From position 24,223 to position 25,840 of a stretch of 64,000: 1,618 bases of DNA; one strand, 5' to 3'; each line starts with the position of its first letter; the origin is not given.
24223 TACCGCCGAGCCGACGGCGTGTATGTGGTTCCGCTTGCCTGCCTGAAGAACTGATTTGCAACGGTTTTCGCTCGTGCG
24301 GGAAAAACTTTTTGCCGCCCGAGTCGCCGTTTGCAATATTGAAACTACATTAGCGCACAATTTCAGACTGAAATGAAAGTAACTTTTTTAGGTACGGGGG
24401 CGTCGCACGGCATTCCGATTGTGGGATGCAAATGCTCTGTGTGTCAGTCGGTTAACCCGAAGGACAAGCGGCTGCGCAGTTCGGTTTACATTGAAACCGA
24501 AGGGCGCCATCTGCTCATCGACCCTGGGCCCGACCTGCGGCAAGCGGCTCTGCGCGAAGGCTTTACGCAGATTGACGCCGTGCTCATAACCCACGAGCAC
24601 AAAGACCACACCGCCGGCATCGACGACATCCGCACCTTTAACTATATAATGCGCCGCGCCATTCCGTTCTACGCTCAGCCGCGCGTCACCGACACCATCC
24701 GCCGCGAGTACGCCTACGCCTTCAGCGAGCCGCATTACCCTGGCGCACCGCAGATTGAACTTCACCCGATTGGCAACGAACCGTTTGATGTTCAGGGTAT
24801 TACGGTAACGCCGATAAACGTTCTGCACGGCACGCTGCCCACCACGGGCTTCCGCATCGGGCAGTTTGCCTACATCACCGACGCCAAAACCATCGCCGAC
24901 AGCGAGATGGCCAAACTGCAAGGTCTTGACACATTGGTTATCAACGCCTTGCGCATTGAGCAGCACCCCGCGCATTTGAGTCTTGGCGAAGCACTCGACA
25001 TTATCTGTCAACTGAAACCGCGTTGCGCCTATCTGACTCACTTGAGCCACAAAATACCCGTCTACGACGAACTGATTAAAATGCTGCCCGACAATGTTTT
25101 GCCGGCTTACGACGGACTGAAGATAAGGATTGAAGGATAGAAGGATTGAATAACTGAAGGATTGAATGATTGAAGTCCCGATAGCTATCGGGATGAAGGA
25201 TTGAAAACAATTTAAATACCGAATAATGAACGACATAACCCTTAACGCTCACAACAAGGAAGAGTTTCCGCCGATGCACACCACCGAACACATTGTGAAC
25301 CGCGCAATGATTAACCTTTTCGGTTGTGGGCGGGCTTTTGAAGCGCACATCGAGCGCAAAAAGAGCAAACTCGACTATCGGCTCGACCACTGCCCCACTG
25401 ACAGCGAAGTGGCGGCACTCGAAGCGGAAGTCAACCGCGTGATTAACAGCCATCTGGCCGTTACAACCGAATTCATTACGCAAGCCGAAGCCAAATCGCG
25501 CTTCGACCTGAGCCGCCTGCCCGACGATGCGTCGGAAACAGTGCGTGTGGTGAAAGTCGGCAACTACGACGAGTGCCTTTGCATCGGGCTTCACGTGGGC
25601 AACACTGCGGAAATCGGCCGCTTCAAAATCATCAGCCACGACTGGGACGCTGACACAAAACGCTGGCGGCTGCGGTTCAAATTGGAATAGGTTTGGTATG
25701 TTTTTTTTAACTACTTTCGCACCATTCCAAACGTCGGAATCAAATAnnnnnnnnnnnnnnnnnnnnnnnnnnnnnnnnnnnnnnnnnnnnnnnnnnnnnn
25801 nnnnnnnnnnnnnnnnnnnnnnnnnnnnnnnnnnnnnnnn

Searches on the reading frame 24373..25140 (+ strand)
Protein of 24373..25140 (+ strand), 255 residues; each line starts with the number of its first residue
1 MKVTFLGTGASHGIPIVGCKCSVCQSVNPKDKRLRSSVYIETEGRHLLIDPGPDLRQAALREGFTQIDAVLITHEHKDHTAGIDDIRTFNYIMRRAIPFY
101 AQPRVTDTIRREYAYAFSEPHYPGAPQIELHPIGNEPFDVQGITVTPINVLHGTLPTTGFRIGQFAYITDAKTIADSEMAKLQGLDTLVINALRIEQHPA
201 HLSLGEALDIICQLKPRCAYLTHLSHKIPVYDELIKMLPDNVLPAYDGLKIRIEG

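Call 86: search_protein_families(library=ncbifam, proteins=[window:24373-25140:+], max_evalue=0.00001)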
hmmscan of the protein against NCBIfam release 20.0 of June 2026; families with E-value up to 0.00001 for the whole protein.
window:24373-25140:+ (255 aa): 8 families
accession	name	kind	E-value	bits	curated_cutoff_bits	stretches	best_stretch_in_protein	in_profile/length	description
NF002553.0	PRK02113.1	equivalog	5.1e-88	294.7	386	1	1-252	1-251/252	MBL fold metallo-hydrolase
NF038231.1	MBL_Geo_Pelo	equivalog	6.1e-83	278.2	360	1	2-251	1-249/250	GPMC system MBL fold metallohydrolase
TIGR03307.1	PhnP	equivalog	3.9e-29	101.8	272.25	1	1-250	1-248/249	phosphonate metabolism protein PhnP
TIGR02651.1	RNase_Z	equivalog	2e-13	50.1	292.95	1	25-162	8-147/302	ribonuclease Z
NF000801.0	PRK00055.1-3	equivalog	1.4e-11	44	252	1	24-160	9-150/307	ribonuclease Z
TIGR02108.2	PQQ_syn_pqqB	equivalog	1.4e-09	37.8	245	1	2-150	1-156/298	pyrroloquinoline quinone biosynthesis protein PqqB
NF002558.0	PRK02126.1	subfamily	1.9e-07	30.4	315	1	39-100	22-81/345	ribonuclease Z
NF041257.1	GntH_guanitoxin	equivalog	8.3e-06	24.9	333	0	47-96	46-97/374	guanitoxin biosynthesis MBL fold metallo-hydrolase GntH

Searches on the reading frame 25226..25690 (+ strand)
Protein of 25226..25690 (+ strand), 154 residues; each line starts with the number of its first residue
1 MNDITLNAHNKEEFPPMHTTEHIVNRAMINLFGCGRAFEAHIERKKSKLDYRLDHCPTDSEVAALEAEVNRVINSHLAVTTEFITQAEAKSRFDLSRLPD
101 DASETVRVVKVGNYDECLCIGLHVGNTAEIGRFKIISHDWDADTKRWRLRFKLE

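Call 86: search_protein_families(library=ncbifam, proteins=[window:25226-25690:+], max_evalue=0.00001)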
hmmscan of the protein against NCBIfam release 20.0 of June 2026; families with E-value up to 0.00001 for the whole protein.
window:25226-25690:+ (154 aa): 4 families
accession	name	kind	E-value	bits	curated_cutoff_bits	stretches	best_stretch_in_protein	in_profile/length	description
TIGR00344.1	alaS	equivalog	7.4e-19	67.5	457.05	1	13-139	552-679/847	alanine--tRNA ligase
NF040865.1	a_tRNA_ed_AlaXM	equivalog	5.1e-18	65.7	300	1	17-153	97-233/234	alanyl-tRNA editing protein AlaXM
TIGR03683.1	A-tRNA_syn_arch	equivalog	7e-15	54.3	744.7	1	8-139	587-721/902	alanine--tRNA ligase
NF002436.0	PRK01584.1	equivalog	4e-13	48.7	529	1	12-138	451-578/595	alanine--tRNA ligase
